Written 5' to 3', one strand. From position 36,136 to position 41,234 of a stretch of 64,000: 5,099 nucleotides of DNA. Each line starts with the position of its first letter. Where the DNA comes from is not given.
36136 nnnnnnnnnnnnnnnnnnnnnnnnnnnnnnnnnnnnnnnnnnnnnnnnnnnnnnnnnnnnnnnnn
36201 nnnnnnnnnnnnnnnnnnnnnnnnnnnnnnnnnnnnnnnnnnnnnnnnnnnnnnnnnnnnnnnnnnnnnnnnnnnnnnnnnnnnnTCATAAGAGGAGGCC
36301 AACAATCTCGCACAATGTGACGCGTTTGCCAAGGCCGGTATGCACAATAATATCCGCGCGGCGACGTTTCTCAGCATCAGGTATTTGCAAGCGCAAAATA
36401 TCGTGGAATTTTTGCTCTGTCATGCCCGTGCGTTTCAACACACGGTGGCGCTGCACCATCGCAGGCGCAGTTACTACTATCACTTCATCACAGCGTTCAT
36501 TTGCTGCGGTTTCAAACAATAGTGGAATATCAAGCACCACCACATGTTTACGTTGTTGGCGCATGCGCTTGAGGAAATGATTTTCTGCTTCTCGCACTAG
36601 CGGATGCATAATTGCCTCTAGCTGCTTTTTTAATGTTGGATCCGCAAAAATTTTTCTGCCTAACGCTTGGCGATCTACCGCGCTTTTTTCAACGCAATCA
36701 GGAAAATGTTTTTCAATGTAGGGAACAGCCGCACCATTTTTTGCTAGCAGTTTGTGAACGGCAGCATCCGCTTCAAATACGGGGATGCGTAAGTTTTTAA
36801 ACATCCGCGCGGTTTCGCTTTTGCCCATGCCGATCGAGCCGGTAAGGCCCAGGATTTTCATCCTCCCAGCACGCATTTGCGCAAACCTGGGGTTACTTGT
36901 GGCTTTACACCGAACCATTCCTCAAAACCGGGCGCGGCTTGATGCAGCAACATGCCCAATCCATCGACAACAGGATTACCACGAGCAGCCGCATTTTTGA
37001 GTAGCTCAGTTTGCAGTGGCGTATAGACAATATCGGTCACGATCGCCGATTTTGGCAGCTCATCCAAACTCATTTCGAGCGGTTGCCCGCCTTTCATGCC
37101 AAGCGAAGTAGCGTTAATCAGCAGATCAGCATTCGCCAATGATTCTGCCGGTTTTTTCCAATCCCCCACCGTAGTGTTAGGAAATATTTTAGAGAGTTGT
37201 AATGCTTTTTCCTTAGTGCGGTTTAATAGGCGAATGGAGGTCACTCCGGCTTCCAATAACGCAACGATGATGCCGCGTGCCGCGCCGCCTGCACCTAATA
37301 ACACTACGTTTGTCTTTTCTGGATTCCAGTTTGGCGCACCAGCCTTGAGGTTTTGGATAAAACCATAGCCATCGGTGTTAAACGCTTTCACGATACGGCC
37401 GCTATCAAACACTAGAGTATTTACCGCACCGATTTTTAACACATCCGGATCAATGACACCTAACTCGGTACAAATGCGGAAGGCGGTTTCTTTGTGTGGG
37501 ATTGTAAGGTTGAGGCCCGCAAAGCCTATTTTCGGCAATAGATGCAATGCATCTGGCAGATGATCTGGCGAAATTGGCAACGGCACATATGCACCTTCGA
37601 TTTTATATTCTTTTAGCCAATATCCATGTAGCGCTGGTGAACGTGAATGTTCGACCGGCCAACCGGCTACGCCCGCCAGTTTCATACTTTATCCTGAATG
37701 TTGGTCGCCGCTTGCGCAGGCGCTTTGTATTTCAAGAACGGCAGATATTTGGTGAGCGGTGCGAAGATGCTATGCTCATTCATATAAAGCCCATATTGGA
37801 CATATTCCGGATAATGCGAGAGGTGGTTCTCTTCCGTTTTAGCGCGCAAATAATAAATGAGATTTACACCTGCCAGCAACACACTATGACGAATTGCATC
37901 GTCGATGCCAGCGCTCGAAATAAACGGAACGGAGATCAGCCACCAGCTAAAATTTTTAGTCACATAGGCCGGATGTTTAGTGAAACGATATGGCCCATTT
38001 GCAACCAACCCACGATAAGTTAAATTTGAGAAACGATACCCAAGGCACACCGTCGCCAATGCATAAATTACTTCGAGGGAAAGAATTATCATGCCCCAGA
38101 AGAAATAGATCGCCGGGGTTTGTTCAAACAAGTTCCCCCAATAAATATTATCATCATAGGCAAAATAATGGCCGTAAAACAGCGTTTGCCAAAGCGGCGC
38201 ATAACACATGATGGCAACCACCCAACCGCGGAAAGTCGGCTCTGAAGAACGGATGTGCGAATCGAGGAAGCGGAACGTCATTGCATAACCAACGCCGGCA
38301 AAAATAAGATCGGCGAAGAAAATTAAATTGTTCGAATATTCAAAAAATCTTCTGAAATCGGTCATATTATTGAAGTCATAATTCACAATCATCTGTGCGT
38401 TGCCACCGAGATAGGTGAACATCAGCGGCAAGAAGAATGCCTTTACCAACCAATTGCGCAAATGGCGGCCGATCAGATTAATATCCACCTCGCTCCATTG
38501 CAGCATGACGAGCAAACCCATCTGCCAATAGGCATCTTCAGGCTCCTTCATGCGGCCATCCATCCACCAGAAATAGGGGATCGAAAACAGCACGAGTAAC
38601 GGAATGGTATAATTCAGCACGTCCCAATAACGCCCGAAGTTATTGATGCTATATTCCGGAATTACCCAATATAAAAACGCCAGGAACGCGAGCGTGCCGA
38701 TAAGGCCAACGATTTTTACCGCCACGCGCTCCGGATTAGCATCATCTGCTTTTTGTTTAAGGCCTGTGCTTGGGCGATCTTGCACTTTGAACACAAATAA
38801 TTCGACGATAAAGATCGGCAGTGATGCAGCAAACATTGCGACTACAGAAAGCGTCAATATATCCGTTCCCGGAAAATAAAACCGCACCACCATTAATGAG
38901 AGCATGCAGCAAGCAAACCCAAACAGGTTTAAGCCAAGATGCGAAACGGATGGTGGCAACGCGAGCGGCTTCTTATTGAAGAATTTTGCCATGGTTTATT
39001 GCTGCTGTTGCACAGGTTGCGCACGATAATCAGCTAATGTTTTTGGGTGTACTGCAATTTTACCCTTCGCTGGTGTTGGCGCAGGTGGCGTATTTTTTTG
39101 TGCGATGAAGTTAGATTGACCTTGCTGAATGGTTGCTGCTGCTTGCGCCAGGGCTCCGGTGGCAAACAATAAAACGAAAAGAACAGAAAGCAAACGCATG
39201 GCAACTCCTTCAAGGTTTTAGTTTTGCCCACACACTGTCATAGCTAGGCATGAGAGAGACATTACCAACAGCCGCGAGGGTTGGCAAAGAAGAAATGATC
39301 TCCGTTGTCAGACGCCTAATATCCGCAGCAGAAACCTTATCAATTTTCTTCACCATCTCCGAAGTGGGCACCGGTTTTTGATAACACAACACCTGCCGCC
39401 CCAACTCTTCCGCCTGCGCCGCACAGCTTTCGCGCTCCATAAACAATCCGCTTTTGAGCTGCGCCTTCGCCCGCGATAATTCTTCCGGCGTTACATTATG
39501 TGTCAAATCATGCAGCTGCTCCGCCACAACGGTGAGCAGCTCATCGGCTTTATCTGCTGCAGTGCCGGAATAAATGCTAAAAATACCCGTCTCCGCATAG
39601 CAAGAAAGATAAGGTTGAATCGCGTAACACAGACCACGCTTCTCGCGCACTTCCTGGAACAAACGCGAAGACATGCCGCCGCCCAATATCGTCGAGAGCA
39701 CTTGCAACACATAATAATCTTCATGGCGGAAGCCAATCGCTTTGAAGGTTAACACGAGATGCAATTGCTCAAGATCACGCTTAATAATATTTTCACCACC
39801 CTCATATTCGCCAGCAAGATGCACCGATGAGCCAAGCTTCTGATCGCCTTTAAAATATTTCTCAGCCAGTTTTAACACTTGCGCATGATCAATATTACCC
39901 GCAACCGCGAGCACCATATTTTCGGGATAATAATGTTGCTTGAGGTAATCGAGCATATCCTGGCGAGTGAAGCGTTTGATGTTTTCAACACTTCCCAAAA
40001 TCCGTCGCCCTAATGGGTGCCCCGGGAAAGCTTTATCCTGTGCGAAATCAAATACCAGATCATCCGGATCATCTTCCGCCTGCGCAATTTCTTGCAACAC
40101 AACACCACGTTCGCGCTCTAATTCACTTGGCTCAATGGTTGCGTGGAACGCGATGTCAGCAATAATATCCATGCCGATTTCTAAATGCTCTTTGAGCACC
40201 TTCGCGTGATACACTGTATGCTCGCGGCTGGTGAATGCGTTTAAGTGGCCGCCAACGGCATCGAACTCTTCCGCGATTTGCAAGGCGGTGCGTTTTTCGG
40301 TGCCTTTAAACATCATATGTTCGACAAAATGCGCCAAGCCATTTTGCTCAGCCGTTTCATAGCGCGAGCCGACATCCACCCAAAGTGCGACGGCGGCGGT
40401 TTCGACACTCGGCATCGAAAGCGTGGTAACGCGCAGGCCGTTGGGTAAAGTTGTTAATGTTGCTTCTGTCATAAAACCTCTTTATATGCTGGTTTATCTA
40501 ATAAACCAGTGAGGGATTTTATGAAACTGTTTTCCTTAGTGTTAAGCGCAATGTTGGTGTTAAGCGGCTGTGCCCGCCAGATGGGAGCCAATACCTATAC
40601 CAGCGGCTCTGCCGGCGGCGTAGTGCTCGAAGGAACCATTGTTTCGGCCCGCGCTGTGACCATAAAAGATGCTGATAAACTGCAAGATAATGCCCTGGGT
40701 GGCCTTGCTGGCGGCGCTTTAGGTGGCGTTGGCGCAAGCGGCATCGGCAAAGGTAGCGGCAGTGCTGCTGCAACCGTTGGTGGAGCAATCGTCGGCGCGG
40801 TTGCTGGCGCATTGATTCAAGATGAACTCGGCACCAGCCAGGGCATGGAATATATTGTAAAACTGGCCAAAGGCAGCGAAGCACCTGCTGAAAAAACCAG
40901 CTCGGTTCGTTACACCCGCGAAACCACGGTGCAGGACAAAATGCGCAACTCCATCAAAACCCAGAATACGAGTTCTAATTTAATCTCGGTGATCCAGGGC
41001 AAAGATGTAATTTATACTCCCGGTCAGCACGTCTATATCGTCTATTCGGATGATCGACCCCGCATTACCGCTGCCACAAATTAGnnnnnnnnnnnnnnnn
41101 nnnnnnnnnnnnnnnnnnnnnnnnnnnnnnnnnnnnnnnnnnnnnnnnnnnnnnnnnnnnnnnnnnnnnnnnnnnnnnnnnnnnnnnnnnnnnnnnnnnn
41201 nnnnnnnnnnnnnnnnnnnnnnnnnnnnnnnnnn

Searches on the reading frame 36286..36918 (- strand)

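Call 61: search_protein_families(library=pfam, proteins=[window:36286-36918:-], max_evalue=0.00001)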
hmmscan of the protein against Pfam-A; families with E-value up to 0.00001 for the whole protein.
window:36286-36918:- (210 aa): 1 family
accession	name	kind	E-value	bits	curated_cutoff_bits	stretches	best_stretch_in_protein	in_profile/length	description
PF01121.26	CoaE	-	2e-42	145.3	27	1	22-193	2-173/180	Dephospho-CoA kinase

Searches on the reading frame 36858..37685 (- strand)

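Call 61: search_protein_families(library=pfam, proteins=[window:36858-37685:-], max_evalue=0.00001)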
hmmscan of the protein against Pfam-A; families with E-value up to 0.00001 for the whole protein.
window:36858-37685:- (275 aa): 3 families
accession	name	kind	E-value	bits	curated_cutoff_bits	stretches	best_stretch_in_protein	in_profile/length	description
PF08501.16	Shikimate_dh_N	-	1.2e-19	70.7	27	1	6-91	1-83/83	Shikimate dehydrogenase substrate binding domain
PF01488.26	Shikimate_DH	-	2.1e-09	38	24.3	1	123-194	11-84/138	Shikimate / quinate 5-dehydrogenase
PF18317.6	SDH_C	-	2.6e-07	30.7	25.8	1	242-264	1-23/31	Shikimate 5'-dehydrogenase C-terminal domain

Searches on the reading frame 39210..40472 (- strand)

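Call 62: search_protein_families(library=pfam, proteins=[window:39210-40472:-], max_evalue=0.001)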
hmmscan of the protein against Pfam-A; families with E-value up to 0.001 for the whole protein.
window:39210-40472:- (420 aa): 2 families
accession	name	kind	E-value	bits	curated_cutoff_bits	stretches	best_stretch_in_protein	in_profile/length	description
PF05193.26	Peptidase_M16_C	-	1.8e-48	165.2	23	1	168-339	2-181/181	Peptidase M16 inactive domain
PF00675.25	Peptidase_M16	-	6.3e-48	162.9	22.3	1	14-160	1-147/149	Insulinase (Peptidase family M16)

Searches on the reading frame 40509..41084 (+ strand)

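Call 62: search_protein_families(library=pfam, proteins=[window:40509-41084:+], max_evalue=0.001)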
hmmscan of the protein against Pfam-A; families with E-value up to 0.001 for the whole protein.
window:40509-41084:+ (191 aa): 1 family
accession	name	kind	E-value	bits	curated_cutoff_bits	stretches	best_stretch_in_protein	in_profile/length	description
PF05433.20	Rick_17kDa_Anti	-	0.00019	21.7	24.2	1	63-104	1-43/43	Glycine zipper 2TM domain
